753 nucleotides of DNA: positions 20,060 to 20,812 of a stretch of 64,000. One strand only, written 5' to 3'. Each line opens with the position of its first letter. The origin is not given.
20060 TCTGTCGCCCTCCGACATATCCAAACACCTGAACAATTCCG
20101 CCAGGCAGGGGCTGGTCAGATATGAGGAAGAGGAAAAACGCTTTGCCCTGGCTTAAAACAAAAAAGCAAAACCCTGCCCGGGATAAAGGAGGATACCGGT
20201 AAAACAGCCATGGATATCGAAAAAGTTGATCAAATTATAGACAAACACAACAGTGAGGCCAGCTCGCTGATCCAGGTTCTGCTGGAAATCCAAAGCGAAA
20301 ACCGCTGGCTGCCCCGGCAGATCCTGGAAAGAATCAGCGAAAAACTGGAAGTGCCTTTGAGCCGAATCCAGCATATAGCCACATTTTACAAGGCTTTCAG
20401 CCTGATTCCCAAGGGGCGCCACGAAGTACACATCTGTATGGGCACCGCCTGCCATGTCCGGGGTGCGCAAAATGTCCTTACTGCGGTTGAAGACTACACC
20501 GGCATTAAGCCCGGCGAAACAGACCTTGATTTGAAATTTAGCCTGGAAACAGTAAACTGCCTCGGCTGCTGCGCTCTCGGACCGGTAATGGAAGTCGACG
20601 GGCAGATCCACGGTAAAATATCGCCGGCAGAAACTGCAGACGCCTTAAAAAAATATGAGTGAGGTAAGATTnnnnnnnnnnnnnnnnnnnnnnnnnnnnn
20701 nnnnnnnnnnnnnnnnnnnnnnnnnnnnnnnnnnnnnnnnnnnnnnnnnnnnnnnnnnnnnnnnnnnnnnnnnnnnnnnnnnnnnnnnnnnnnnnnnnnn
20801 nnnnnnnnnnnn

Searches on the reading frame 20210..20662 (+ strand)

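Call 50: search_protein_families(library=pfam, proteins=[window:20210-20662:+], max_evalue=0.0001)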
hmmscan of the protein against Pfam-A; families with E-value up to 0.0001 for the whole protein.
window:20210-20662:+ (150 aa): 1 family
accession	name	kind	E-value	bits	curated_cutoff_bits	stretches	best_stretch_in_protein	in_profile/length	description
PF01257.25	2Fe-2S_thioredx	-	6.3e-49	166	24.8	1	6-149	1-144/145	Thioredoxin-like [2Fe-2S] ferredoxin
